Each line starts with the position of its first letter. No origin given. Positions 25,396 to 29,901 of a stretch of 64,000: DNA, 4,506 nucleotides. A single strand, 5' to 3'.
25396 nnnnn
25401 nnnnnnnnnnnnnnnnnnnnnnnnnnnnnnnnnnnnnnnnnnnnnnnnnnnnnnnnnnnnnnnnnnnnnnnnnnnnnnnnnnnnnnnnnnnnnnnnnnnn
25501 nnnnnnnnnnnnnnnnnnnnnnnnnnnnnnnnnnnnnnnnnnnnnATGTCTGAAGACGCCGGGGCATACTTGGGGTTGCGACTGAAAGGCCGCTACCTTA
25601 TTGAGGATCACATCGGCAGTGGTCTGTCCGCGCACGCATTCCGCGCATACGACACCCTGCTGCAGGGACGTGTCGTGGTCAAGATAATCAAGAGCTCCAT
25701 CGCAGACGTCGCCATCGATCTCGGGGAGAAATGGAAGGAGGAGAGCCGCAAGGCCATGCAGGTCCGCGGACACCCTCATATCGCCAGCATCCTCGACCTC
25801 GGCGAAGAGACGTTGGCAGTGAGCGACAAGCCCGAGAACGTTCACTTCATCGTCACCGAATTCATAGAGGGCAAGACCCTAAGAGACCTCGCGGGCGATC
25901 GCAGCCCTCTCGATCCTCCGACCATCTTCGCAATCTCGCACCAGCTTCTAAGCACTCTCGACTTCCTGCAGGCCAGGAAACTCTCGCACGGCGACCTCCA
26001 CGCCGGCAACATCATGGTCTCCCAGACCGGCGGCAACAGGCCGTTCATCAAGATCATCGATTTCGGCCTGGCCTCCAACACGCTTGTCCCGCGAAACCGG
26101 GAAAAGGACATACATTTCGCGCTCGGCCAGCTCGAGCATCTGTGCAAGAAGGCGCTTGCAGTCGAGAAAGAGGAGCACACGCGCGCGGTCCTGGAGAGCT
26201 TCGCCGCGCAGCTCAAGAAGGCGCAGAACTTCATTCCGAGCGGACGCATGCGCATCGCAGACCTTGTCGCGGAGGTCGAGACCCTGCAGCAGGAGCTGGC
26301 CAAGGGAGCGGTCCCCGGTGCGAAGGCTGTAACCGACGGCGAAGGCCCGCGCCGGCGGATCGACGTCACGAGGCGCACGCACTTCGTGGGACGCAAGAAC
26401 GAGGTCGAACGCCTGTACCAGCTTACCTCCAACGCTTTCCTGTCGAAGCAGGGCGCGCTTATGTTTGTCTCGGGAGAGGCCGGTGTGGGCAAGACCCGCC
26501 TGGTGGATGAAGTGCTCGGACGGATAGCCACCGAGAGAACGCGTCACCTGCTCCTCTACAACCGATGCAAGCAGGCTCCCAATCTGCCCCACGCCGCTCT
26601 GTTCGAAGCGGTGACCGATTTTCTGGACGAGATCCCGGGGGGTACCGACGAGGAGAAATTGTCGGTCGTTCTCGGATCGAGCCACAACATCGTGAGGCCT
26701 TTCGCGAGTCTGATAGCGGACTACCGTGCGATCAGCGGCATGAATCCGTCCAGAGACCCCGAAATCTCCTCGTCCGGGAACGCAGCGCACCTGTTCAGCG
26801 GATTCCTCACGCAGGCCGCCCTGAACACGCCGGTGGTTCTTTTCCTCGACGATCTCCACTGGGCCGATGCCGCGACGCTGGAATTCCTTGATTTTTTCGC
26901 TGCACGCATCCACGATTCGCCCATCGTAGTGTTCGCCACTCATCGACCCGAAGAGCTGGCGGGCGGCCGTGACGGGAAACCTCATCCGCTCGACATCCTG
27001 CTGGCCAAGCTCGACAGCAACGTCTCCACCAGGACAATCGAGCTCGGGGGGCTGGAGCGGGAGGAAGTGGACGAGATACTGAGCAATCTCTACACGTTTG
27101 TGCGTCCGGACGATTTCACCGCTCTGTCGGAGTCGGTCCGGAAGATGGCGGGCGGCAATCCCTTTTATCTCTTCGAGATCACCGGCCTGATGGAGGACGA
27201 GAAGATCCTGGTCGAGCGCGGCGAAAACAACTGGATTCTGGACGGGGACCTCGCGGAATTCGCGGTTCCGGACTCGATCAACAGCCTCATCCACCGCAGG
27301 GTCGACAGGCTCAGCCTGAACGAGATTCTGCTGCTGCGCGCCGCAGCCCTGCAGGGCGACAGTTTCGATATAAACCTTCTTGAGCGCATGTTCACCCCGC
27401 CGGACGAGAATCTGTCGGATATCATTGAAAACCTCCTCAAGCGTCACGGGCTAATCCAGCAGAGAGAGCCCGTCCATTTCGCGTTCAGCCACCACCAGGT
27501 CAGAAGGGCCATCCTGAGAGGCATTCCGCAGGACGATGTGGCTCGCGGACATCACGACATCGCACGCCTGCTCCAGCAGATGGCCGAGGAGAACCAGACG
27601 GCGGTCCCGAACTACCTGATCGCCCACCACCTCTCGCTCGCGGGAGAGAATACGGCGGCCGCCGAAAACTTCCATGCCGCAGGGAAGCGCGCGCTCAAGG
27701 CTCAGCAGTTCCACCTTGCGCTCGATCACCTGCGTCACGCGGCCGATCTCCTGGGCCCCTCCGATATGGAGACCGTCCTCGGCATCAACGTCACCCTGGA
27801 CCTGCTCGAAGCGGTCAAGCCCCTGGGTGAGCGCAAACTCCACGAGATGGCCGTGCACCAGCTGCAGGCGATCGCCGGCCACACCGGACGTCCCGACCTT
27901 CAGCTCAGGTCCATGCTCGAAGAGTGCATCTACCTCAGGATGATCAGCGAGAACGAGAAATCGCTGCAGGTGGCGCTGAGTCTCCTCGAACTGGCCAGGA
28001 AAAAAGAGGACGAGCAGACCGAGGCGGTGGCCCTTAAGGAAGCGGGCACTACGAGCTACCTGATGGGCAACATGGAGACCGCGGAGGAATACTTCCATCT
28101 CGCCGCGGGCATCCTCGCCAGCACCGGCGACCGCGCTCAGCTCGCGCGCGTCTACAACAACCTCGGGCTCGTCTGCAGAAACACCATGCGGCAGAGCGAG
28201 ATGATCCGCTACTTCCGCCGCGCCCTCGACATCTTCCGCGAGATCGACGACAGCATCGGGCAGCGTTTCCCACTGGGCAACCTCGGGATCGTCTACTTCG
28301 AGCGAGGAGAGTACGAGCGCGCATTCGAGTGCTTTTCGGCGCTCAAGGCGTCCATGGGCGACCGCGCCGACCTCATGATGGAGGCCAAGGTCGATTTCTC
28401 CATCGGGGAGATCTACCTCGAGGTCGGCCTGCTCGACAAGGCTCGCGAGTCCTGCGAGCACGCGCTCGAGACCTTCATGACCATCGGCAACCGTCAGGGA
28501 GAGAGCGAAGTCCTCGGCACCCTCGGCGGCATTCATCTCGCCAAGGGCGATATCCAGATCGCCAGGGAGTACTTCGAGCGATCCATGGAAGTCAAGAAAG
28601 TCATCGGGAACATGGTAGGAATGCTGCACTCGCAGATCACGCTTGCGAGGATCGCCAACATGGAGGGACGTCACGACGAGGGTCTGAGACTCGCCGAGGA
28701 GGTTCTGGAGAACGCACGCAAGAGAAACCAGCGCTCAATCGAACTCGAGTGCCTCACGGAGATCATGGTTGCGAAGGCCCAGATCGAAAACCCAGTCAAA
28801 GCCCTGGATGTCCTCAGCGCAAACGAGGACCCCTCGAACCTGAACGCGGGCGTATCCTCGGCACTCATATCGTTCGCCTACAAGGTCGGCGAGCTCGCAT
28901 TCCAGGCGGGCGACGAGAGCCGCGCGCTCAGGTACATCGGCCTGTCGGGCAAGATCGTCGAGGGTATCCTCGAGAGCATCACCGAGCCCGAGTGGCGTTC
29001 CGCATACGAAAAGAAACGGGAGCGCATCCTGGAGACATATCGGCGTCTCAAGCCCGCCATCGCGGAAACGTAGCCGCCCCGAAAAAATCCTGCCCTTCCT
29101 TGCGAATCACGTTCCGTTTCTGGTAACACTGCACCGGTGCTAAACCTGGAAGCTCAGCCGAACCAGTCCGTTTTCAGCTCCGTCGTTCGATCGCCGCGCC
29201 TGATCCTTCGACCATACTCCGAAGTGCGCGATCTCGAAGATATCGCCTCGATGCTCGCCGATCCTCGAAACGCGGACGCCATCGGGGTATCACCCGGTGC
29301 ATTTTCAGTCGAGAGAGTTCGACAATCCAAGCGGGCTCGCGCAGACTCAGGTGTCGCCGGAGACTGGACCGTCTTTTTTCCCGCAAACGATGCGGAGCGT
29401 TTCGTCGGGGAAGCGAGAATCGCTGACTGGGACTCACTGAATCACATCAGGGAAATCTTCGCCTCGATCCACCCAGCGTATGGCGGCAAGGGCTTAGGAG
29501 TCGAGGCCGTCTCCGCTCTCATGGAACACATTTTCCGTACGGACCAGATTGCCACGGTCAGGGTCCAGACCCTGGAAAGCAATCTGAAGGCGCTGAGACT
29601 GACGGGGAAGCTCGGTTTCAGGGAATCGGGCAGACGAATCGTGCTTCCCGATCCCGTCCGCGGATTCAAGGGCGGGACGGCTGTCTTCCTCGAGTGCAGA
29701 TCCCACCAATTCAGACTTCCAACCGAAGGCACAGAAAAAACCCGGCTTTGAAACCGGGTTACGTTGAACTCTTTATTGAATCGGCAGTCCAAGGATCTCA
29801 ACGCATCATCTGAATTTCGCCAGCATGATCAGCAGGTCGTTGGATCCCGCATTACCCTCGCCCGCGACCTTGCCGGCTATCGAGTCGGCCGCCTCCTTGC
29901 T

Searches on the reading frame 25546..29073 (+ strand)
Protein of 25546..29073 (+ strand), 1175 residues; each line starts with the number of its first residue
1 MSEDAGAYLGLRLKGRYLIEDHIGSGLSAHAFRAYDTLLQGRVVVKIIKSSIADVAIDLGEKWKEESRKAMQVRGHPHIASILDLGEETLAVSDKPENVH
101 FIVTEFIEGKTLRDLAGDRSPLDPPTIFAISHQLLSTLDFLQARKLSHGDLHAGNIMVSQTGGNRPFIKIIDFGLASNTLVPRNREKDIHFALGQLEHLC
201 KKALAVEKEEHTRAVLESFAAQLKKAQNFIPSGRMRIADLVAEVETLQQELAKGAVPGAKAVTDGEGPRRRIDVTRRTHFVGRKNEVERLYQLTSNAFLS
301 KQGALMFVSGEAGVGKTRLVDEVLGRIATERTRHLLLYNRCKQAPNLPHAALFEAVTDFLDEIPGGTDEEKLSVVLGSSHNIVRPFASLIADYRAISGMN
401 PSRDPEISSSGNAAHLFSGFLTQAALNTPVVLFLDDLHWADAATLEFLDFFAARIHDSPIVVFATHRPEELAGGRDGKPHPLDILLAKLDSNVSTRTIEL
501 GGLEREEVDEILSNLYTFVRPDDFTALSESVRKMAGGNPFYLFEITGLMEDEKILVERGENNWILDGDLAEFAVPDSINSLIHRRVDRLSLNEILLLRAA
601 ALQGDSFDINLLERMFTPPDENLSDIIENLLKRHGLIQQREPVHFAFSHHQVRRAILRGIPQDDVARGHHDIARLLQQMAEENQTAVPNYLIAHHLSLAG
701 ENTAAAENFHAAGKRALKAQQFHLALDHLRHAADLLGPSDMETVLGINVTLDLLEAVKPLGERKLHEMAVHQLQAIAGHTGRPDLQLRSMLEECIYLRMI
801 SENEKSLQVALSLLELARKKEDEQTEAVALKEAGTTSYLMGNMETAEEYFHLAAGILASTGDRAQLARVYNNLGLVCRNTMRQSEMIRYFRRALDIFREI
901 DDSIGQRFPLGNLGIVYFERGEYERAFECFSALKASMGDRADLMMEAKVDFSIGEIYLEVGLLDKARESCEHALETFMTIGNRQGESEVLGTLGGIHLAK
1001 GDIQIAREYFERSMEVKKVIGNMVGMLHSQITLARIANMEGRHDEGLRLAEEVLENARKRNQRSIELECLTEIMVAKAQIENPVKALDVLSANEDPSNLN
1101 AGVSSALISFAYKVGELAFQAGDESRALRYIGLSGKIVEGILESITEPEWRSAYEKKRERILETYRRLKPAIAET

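Call 8: search_protein_families(library=pfam, proteins=[window:25546-29073:+], max_evalue=0.01)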
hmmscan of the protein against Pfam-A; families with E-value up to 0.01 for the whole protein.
window:25546-29073:+ (1175 aa): 15 families
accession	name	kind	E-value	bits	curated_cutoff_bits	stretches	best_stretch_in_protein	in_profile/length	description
PF13424.12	TPR_12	-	6.3e-26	90.8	30.1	3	952-1017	8-75/77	Tetratricopeptide repeat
PF13191.12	AAA_16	-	4.9e-23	82.9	32.6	1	280-461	2-165/167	AAA ATPase domain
PF00069.31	Pkinase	-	2.8e-17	63.4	31.7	1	19-178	3-147/263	Protein kinase domain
PF00515.34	TPR_1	-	9.9e-14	50.9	27.8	0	910-931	4-25/34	Tetratricopeptide repeat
PF13181.12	TPR_8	-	8.2e-13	47.8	25.7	0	867-896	1-30/34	Tetratricopeptide repeat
PF07714.23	PK_Tyr_Ser-Thr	-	1.3e-11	44.8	23.1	1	23-179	7-152/258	Protein tyrosine and serine/threonine kinase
PF07719.23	TPR_2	-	1.3e-10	41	27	0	911-931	5-25/34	Tetratricopeptide repeat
PF17874.7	TPR_MalT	-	2.8e-10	40.4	45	1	882-1100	16-235/336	MalT-like TPR region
PF13374.12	TPR_10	-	1.2e-08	35.1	27.5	0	910-929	5-24/42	Tetratricopeptide repeat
PF14938.12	SNAP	-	1.3e-05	25.3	25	0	804-934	52-182/282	Soluble NSF attachment protein, SNAP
PF01636.29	APH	-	2.4e-05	24.7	23.2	1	126-178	146-199/239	Phosphotransferase enzyme family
PF13428.12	TPR_14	-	8.2e-05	23.4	23.5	0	1030-1057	4-31/44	Tetratricopeptide repeat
PF13401.12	AAA_22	-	0.00011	23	27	1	302-466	4-124/130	AAA domain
PF03109.22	ABC1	-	0.00013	21.6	22.9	1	100-178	143-216/244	ABC1 atypical kinase-like domain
PF05729.18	NACHT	-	0.0065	16.8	26.7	0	305-364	2-66/167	NACHT domain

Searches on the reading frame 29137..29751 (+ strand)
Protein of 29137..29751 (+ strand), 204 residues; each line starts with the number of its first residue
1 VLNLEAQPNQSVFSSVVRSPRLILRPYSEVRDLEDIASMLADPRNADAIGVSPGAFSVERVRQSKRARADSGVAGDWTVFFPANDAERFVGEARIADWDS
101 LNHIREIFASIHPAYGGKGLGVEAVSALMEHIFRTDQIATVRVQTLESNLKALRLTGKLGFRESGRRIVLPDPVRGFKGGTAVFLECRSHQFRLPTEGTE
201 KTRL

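Call 52: search_protein_families(library=pfam, proteins=[window:29137-29751:+], max_evalue=0.001)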
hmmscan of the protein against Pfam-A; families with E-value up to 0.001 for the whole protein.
window:29137-29751:+ (204 aa): 4 families
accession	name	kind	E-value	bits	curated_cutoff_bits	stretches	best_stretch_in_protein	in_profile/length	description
PF13302.13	Acetyltransf_3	-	1e-17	65.5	25.4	1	21-162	1-138/138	Acetyltransferase (GNAT) domain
PF00583.31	Acetyltransf_1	-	4.5e-08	33.8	20.7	1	78-161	34-116/116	Acetyltransferase (GNAT) family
PF08445.16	FR47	-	0.0001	22.7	22.1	1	110-164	28-80/86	FR47-like protein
PF13508.13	Acetyltransf_7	-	0.00025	21.8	27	1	79-163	4-84/84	Acetyltransferase (GNAT) domain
